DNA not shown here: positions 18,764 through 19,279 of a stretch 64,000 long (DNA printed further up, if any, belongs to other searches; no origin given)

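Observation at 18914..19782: Three consecutive small pilin-like genes (prepilin-like 62 aa, ComGC-like 130 aa, Flp-like 71 aa) in the operon leading into spoIIGA-sigE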

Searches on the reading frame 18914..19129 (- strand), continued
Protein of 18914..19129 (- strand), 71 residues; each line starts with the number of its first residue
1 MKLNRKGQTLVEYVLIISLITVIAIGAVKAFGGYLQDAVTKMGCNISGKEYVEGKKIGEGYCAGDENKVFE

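Call 29: find_homologous_proteins(query=L036:11708-13033:+, max_evalue=1e-30)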
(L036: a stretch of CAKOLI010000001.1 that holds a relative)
Query L036:11708-13033:+ (441 aa): 8000 proteins with E <= 1e-30 among 8000 candidates; the best 120 are listed.
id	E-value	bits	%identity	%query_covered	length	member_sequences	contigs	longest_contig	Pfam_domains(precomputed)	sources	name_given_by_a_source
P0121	3.1e-280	947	100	100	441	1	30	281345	PF00437.27,PF27713.1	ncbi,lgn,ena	-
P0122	4.6e-280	946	100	100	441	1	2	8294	PF00437.27,PF27713.1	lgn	-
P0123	1.3e-279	945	100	100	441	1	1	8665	PF00437.27,PF27713.1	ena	-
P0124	1.6e-279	945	100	100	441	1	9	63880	PF00437.27,PF27713.1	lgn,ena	-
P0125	4.8e-279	943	100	100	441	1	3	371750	PF00437.27,PF27713.1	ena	-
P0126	6.1e-279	943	100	100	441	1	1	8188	PF00437.27,PF27713.1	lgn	-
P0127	2.7e-278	941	99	100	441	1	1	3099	PF00437.27,PF27713.1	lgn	-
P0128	8.8e-268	906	96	100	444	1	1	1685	PF00437.27,PF27713.1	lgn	-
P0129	1.6e-264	895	97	100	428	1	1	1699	PF00437.27,PF27713.1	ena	-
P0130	4.5e-261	884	92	100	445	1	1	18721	PF00437.27,PF27713.1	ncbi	-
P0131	1.8e-254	862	90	100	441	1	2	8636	PF00437.27,PF27713.1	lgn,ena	-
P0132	1.2e-253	860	89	100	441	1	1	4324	PF00437.27,PF27713.1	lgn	-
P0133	1.1e-252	856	90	100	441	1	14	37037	PF00437.27,PF27713.1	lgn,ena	-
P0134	1.1e-252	856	90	100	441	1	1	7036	PF00437.27,PF27713.1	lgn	-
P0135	1.4e-252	856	90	100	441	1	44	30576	PF00437.27,PF27713.1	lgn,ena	-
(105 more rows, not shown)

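Call 41: search_solved_structures(query=A1, max_evalue=10, show_alignments=2)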
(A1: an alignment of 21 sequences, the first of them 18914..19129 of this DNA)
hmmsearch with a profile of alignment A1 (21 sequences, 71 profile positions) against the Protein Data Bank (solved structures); distinct sequences matched with E-value up to 10: 7.
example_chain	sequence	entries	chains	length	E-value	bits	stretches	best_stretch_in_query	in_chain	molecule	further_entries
8u1k_A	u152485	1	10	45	7.6e-06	29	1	9-47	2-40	PilA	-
8u2b_A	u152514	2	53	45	4.9e-05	26.4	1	9-47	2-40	Flp family type IVb pilin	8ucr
9egp_A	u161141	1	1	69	0.0027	20.8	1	4-39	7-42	Geopilin domain 1 protein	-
7tgg_A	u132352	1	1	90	0.018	18.2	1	4-34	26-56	Geopilin domain 1 protein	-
3sok_A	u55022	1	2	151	0.21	14.8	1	9-67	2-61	Fimbrial protein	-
8rey_M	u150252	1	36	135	2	11.6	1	11-36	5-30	Flagellin-like protein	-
9laa_A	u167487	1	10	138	2.3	11.4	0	3-35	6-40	Type IV pilin protein PilA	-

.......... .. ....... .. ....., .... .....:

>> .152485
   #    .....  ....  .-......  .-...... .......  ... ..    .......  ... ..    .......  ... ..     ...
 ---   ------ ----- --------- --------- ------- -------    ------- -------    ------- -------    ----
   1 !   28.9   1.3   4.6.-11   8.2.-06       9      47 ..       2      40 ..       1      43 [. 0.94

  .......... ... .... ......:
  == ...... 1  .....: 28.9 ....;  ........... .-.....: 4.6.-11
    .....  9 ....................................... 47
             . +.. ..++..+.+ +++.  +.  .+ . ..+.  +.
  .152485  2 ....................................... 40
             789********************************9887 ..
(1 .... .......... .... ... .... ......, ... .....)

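Call 75: predict_structure(alignment_id=A1)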
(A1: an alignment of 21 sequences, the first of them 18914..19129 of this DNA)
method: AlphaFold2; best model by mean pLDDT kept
length: 71 residues; sequences in the alignment: 21
mean_pLDDT: 76.7   pTM: 0.43
mean pLDDT of the five models: 76.7, 76.2, 76.1, 74.3, 73.1
residues with pLDDT >= 90: 9; 70-90: 47; 50-70: 12; < 50: 3
segments of 3 or more residues with pLDDT < 50: none
pLDDT, mean of each block of 10 residues (from residue 1): 62 89 88 79 82 76 64 40
secondary structure, 60 per line:
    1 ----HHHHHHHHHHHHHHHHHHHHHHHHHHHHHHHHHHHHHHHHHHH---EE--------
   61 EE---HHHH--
elements in order: H5-47 H66-69

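Call 79: fold_search(model_id=the predicted structure, library=pdb)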
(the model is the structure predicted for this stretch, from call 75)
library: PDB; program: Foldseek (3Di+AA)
matches with E <= 10: 3; with E <= 0.001: 0
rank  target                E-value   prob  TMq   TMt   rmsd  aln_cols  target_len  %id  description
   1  2meo_MODEL_1_A        5.6e+00  0.13  0.30  0.55   2.0        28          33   18  NMR solution structure of the double GS-Tamapin mutation R6A/R7A (released 2014-05-28)
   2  1bp2                  7.4e+00  0.01  0.14  0.10   7.5        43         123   19  STRUCTURE OF BOVINE PANCREATIC PHOSPHOLIPASE A2 AT 1.7 ANGSTROMS RESOLUTION (released 1981-05-21)
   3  1joc_A                7.9e+00  0.08  0.40  0.25  10.8        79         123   14  EEA1 homodimer of C-terminal FYVE domain bound to inositol 1,3-diphosphate (released 2001-12-28)

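Call 84: search_protein_families(library=pfam, proteins=[L044:4345-4626:+, L044:4641-5405:+, L044:5389-6882:+, L044:6900-8249:+, L044:8242-8493:+, L044:8504-9034:+, L044:9047-9835:+, L044:9819-9998:+, L044:10288-10743:+, L044:10737-10979:+], max_evalue=0.01)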
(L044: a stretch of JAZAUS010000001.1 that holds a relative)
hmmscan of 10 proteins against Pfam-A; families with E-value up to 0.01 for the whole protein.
L044:4345-4626:+ (93 aa): 1 family
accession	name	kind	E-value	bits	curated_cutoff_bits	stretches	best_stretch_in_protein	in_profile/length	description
PF00137.26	ATP-synt_C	-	3.2e-09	37.3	24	1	23-85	2-60/60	ATP synthase subunit C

L044:4641-5405:+ (254 aa): 0 families

L044:5389-6882:+ (497 aa): 3 families
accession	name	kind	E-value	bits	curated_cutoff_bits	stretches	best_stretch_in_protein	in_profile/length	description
PF00006.31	ATP-synt_ab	-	8e-71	238.5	29.5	1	152-364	1-213/213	ATP synthase alpha/beta family, nucleotide-binding domain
PF00306.32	ATP-synt_ab_C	-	5.3e-05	24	27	1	371-439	1-67/126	ATP synthase alpha/beta chain, C terminal domain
PF01637.24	ATPase_2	-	0.0074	16.6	33.2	1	163-270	18-123/225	ATPase domain predominantly from Archaea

L044:6900-8249:+ (449 aa): 7 families
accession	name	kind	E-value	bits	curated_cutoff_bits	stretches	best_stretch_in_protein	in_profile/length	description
PF00006.31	ATP-synt_ab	-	3.5e-66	223.3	29.5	1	126-339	1-213/213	ATP synthase alpha/beta family, nucleotide-binding domain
PF22919.1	ATP-synt_VA_C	-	2.3e-12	47.3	24.7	1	345-415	6-78/101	C-terminal domain of V and A type ATP synthase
PF02874.29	ATP-synt_ab_N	-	2.1e-05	25.4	20.9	1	24-67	20-66/69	ATP synthase alpha/beta family, beta-barrel domain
PF01637.24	ATPase_2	-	0.0015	18.8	33.2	1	146-246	27-123/225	ATPase domain predominantly from Archaea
PF00004.35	AAA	-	0.0019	19.1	21.2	0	144-249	3-73/131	ATPase family associated with various cellular activities (AAA)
PF00910.28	RNA_helicase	-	0.0026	18.7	21.5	0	144-272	3-87/105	RNA helicase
PF00931.28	NB-ARC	-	0.0055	16.4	23.5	0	142-162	21-41/248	NB-ARC domain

L044:8242-8493:+ (83 aa): 1 family
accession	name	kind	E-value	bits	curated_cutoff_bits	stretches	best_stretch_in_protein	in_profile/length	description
PF23045.1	DUF7037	-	0.0072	16.7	27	0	4-23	10-29/43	Domain of unknown function (DUF7037)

L044:8504-9034:+ (176 aa): 0 families

L044:9047-9835:+ (262 aa): 1 family
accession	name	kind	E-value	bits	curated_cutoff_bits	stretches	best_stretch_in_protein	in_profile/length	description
PF00231.24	ATP-synt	-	4.2e-20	73.1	39.9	1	2-226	13-254/285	ATP synthase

L044:9819-9998:+ (59 aa): 0 families

L044:10288-10743:+ (151 aa): 0 families

L044:10737-10979:+ (80 aa): 0 families
